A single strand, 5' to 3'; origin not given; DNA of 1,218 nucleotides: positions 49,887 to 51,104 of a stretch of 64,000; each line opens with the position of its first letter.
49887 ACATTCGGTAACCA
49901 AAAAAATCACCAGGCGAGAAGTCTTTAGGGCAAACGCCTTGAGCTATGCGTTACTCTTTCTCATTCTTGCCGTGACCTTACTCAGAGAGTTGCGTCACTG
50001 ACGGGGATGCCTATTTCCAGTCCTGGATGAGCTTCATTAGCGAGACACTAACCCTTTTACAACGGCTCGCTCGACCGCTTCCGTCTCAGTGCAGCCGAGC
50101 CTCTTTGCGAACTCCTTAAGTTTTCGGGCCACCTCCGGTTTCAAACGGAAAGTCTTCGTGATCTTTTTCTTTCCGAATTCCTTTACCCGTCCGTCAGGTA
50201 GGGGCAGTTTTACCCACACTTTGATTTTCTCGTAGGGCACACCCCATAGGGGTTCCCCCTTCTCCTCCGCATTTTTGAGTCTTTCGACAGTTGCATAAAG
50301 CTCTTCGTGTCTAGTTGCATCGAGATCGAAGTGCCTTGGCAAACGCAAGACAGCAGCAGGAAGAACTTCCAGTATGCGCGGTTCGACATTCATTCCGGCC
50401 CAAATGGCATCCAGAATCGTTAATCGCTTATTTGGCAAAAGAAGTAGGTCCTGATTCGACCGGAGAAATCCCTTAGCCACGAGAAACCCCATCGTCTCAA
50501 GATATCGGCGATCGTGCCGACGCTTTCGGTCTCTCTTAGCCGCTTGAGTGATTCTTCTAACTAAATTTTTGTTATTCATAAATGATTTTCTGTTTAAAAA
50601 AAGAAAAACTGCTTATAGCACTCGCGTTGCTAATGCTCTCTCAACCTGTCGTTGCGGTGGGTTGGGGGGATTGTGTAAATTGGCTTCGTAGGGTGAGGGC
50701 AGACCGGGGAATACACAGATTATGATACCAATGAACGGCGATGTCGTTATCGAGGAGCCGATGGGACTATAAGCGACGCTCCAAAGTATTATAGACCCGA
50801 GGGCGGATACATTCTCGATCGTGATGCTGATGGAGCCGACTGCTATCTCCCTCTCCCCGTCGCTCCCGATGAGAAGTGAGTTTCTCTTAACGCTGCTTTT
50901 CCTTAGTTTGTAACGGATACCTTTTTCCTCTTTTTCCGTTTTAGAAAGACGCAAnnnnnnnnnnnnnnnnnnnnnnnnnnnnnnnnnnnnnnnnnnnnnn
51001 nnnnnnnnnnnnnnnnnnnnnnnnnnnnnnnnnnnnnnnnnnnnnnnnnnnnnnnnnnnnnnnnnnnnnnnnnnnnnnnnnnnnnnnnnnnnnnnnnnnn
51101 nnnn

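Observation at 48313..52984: tRNA-Glu flanked by a T-arm fragment repeat and a minus-strand islet of unusual secreted/regulatory genes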

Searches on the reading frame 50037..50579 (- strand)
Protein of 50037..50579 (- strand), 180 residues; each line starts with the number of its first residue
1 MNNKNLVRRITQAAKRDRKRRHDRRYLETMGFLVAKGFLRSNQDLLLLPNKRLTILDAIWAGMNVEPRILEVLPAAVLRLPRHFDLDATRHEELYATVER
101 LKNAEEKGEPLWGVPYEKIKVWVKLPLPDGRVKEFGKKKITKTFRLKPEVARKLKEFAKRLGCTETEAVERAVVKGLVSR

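Call 7: search_protein_families(library=pfam, proteins=[window:50037-50579:-], max_evalue=0.1)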
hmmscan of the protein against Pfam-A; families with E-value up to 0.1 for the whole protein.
window:50037-50579:- (180 aa): 1 family
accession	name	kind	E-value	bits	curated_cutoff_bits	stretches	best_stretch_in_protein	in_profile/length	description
PF07704.17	PSK_trans_fac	-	0.018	16.4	28.3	1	148-174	8-34/82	Rv0623-like transcription factor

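Call 11: search_protein_families(library=ncbifam, proteins=[window:50037-50579:-], max_evalue=0.1)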
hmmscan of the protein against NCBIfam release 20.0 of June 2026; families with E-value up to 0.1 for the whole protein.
window:50037-50579:- (180 aa): 2 families
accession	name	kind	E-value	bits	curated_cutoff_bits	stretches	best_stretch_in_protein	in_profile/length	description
NF048017.1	antitoxin_RelB_like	equivalog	0.014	15.6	50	1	145-177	1-33/70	type II toxin-antitoxin system RelB family antitoxin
NF041200.1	mob_BfmA_Nterm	domain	0.023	14.9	24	1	142-171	2-31/81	BfmA/BtgA family mobilization protein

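Call 12: search_protein_families(library=phrogs, proteins=[window:50037-50579:-], max_evalue=0.1)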
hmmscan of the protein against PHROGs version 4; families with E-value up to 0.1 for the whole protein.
window:50037-50579:- (180 aa): 3 families
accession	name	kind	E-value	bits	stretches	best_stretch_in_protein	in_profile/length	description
phrog_7325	-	transcription regulation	0.029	15.5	1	142-175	59-92/151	CopG-like transcriptional repressor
phrog_876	-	transcription regulation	0.042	14.4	1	136-175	64-103/239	transcriptional repressor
phrog_10394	-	unknown function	0.089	13.9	0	147-177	18-48/71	-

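Call 13: search_protein_families(library=padloc, proteins=[window:50037-50579:-], max_evalue=0.1)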
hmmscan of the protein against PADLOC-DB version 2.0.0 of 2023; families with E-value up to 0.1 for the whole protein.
window:50037-50579:- (180 aa): 0 families

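Call 49: find_homologous_proteins(query=window:50037-50579:-)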
Query window:50037-50579:- (180 aa): 371 proteins with E <= 0.001 among 568 candidates; the best 120 are listed.
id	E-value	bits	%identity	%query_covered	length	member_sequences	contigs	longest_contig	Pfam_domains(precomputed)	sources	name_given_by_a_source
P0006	2.0e-112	391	100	100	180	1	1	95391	-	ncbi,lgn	-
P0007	2.0e-88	313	79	98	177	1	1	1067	-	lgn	-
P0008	3.5e-88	312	80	98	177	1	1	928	-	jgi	-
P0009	9.0e-80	285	72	97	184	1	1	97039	-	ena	-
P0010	3.1e-79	283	74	97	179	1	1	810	-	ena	-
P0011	6.1e-79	282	74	96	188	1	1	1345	-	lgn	-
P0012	3.3e-77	276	69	97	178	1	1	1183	-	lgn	-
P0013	1.3e-74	268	68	97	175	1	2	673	-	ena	-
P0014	8.7e-74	265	68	97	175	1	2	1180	-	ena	-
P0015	1.1e-73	265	69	97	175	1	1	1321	-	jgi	jgi:hypothetical protein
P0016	1.5e-71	258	67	97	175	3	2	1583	-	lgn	-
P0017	1.6e-71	258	65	97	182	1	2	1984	-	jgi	jgi:hypothetical protein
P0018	8.8e-71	255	68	97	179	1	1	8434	-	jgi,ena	-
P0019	1.2e-70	255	67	97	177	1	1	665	-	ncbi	-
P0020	7.9e-70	252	63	97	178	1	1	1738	-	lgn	-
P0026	7.9e-63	230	62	95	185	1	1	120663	-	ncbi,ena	-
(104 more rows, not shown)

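Call 50: find_encoding_contigs(protein=P0009, flank=10000, max_places=3)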
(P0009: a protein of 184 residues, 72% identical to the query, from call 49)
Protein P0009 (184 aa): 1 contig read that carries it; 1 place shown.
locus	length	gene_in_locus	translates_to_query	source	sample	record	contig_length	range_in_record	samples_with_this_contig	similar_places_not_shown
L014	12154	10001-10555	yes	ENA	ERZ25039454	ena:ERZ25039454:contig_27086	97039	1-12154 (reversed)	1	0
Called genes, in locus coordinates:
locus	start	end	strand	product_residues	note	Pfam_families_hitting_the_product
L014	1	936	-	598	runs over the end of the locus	PF05226:CHASE2, PF00211:Guanylate_cyc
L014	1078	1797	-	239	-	-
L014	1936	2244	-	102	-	-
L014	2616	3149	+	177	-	PF19502:DUF6036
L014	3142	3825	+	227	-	-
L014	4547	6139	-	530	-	-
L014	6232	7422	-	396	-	-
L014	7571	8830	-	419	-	PF00872:Transposase_mut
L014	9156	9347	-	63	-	-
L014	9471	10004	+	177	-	-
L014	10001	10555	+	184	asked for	-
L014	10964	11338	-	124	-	PF12844:HTH_19 (faint), PF13560:HTH_31 (weak), PF01381:HTH_3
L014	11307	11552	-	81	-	-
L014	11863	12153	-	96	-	?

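Call 51: find_encoding_contigs(protein=P0026, flank=10000, max_places=3)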
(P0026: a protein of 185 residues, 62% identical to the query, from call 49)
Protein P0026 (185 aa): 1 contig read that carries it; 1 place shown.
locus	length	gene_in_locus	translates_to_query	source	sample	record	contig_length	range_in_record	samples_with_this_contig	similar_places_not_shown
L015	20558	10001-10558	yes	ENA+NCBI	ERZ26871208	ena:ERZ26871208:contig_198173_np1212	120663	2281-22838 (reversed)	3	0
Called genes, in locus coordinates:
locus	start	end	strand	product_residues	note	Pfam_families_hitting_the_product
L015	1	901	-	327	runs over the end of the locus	-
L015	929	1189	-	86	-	PF00072:Response_reg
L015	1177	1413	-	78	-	-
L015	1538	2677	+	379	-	PF00266:Aminotran_5, PF01212:Beta_elim_lyase (weak)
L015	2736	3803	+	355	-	PF03054:tRNA_Me_trans, PF20259:tRNA_Me_trans_M, PF20258:tRNA_Me_trans_C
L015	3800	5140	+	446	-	PF00919:UPF0004, PF04055:Radical_SAM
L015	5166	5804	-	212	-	PF04264:YceI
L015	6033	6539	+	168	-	-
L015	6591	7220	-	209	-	PF23771:DUF7168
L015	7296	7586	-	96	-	PF10263:SprT-like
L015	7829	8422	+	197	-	-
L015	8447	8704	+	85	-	-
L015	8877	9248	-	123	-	PF21716:dnstrm_HI1420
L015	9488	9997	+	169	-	-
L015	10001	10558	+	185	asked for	-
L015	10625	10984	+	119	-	PF01527:HTH_Tnp_1, PF13518:HTH_28, PF13551:HTH_29 (weak)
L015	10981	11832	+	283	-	PF13276:HTH_21, PF00665:rve, PF13683:rve_3, PF13333:rve_2 (weak)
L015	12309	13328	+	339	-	PF00089:Trypsin, PF13365:Trypsin_2, PF13180:PDZ_2 (weak), PF17820:PDZ_6 (weak)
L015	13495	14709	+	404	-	-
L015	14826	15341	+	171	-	PF00565:SNase (weak)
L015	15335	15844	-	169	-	PF00463:ICL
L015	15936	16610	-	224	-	PF00463:ICL, PF13714:PEP_mutase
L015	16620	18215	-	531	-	PF20656:MS_N, PF01274:MS_TIM-barrel, PF20659:MS_C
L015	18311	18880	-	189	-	PF00929:RNase_T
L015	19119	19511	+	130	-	-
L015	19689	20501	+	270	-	PF14681:UPRTase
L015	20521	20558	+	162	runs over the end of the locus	-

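Call 52: find_encoding_contigs(protein=P0018, flank=10000, max_places=3)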
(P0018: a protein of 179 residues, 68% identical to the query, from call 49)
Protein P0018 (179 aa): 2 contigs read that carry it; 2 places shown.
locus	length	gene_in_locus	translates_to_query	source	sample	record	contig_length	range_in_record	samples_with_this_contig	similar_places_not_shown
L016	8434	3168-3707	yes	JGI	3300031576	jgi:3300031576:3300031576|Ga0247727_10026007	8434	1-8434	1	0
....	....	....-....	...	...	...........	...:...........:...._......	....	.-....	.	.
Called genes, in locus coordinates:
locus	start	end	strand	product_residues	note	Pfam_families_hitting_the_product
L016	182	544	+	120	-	PF01909:NTP_transf_2, PF18765:Polbeta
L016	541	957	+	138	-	PF05168:HEPN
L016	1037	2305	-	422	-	-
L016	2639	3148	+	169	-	-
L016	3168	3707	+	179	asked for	-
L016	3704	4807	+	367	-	PF00067:p450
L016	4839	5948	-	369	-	-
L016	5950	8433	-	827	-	?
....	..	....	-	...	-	-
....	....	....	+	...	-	-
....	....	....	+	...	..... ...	-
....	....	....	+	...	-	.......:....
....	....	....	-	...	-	-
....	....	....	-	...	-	?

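Call 54: search_protein_families(library=pfam, proteins=[L014:9471-10004:+, L015:9488-9997:+, L016:2639-3148:+, L014:10001-10555:+, L015:10001-10558:+], max_evalue=1)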
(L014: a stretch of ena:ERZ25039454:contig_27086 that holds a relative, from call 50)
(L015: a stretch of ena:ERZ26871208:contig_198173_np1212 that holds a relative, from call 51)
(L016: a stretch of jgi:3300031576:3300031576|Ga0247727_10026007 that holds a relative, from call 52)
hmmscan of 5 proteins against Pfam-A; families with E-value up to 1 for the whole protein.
L014:9471-10004:+ (177 aa): 2 families
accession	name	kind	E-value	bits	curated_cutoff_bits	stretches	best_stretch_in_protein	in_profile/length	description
PF21377.3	MurD_N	-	0.066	13.7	24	1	54-93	13-52/76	MurD N-terminal domain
PF14056.11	DUF4250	-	0.075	13.5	27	1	62-93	20-51/55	Domain of unknown function (DUF4250)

L015:9488-9997:+ (169 aa): 1 family
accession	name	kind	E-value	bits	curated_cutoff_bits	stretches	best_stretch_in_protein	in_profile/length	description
PF14777.11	BBIP10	-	0.04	13.9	26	1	75-95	4-24/64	Cilia BBSome complex subunit 10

L016:2639-3148:+ (169 aa): 0 families

L014:10001-10555:+ (184 aa): 1 family
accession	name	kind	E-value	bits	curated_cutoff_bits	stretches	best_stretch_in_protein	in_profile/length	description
PF22451.2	NirdL-like_HTH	-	0.066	13.3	27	1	155-171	20-36/47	Siroheme decarboxylase NirDL-like HTH domain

L015:10001-10558:+ (185 aa): 1 family
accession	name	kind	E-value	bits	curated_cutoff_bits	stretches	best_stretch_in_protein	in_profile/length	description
PF08311.18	Mad3_BUB1_I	-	0.24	11.8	31.4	1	5-29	44-68/123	Mad3/BUB1 homology region 1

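Call 56: search_solved_structures(query=A2, max_evalue=10, show_alignments=2)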
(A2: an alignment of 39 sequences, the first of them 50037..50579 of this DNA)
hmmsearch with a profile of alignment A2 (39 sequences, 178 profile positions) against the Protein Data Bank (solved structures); distinct sequences matched with E-value up to 10: 1.
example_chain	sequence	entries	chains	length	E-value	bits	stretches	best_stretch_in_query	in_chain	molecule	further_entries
2ba3_A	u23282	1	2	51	0.59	13.2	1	133-170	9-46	NikA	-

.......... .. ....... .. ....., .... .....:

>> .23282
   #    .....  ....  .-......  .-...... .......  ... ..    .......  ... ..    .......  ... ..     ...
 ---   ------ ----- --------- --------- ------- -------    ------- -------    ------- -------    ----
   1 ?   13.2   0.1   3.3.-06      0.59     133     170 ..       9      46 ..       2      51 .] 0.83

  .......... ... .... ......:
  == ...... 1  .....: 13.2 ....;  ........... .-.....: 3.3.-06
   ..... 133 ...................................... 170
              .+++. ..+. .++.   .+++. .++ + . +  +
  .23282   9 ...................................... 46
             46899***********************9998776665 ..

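Call 64: predict_structure(alignment_id=A2)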
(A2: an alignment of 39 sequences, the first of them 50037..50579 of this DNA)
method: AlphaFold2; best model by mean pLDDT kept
length: 180 residues; sequences in the alignment: 39
mean_pLDDT: 88.0   pTM: 0.67
mean pLDDT of the five models: 88.0, 87.7, 86.5, 86.3, 85.8
residues with pLDDT >= 90: 121; 70-90: 35; 50-70: 23; < 50: 1
segments of 3 or more residues with pLDDT < 50: none
pLDDT, mean of each block of 10 residues (from residue 1): 87 93 97 95 94 98 97 96 96 97 95 96 79 55 69 88 84 66
secondary structure, 60 per line:
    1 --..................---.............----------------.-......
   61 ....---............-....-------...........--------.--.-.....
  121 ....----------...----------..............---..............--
elements in order: H3-20 H24-36 H55-64 H68-79 H92-102 H116-124 H148-161 H165-178

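Call 91: find_encoding_contigs(protein=P0006, flank=10000, max_places=3)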
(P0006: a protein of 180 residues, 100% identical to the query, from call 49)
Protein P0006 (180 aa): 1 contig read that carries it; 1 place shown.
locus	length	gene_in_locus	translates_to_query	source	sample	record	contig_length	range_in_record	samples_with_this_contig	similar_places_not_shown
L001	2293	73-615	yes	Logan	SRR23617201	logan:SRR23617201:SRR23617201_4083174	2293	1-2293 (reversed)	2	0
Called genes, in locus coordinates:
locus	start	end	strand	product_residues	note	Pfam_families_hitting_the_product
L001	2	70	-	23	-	?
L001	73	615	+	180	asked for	-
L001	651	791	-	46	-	-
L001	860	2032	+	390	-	PF04187:Cofac_haem_bdg (faint)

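Call 113: find_encoding_contigs(protein=P0007, flank=3000, max_places=2)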
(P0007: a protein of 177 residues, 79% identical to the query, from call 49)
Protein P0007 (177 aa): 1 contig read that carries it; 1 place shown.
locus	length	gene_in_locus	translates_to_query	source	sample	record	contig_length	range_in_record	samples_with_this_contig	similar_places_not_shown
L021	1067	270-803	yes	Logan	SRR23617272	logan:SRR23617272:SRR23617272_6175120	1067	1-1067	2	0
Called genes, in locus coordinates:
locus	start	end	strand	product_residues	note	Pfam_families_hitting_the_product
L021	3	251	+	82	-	?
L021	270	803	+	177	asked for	-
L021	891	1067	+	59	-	?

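Call 114: find_encoding_contigs(protein=P0011, flank=3000, max_places=2)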
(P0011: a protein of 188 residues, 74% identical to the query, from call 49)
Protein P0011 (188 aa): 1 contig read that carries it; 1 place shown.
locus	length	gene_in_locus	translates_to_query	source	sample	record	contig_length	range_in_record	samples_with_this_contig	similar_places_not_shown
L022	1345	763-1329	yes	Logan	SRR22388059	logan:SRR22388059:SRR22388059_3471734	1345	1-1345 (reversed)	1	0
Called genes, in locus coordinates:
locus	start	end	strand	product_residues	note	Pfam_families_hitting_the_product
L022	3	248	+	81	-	?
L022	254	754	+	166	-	-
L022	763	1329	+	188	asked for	-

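Call 116: search_solved_structures(query=L022:254-754:+, max_evalue=10)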
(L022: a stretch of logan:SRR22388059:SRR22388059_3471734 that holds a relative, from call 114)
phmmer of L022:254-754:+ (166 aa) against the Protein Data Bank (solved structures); distinct sequences matched with E-value up to 10: 10.
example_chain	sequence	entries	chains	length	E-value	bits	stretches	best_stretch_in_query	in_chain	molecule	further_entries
9d16_A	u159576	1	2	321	0.44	13.9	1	89-139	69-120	Nuclear elongation and deformation protein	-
6tzy_A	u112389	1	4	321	0.49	13.8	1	89-139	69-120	Nuclear elongation and deformation protein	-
6tzz_A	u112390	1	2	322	0.49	13.8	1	89-139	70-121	Nuclear elongation and deformation protein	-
9d13_A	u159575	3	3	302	0.5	13.8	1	89-139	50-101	Nuclear elongation and deformation protein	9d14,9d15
7lhk_A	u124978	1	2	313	0.5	13.7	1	89-139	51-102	Nuclear elongation and deformation protein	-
9ebr_A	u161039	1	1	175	0.62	13.5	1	27-89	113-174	Probable transcription repressor NiaR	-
1j5y_A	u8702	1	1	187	0.72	13.3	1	27-89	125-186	TRANSCRIPTIONAL REGULATOR, BIOTIN REPRESSOR FAMILY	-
4nrj_B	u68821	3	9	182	1.4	12.3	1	17-97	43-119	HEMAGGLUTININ HA2 CHAIN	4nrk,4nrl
8jsz_A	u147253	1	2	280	1.5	12.2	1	47-110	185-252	uridylate cyclase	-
7whg_G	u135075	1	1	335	1.6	12.1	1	109-155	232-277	Lokiarchaeota gelsolin (2DGel)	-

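Call 117: search_protein_families(library=padloc, proteins=[L022:254-754:+, L015:9488-9997:+, L014:9471-10004:+, L022:763-1329:+], max_evalue=1)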
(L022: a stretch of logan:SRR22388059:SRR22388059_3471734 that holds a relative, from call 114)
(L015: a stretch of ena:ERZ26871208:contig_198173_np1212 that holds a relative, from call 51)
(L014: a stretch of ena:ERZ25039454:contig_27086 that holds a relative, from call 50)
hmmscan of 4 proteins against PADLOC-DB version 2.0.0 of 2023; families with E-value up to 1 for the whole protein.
L022:254-754:+ (166 aa): 0 families

L015:9488-9997:+ (169 aa): 0 families

L014:9471-10004:+ (177 aa): 0 families

L022:763-1329:+ (188 aa): 0 families

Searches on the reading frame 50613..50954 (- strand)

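Call 7: search_protein_families(library=pfam, proteins=[window:50613-50954:-], max_evalue=0.1)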
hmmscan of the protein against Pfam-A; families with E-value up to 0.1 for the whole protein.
window:50613-50954:- (113 aa): 0 families

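Call 11: search_protein_families(library=ncbifam, proteins=[window:50613-50954:-], max_evalue=0.1)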
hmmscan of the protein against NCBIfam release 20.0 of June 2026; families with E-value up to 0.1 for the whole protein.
window:50613-50954:- (113 aa): 1 family
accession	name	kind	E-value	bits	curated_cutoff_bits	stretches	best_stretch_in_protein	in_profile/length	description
TIGR04172.1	DGQHR_dnd_1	hypoth_equivalog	0.039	13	450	1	75-111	134-170/381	DNA phosphorothioation-associated DGQHR protein 1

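Call 12: search_protein_families(library=phrogs, proteins=[window:50613-50954:-], max_evalue=0.1)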
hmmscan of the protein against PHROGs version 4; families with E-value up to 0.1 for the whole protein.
window:50613-50954:- (113 aa): 0 families

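Call 13: search_protein_families(library=padloc, proteins=[window:50613-50954:-], max_evalue=0.1)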
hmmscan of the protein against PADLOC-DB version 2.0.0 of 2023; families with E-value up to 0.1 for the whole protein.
window:50613-50954:- (113 aa): 0 families
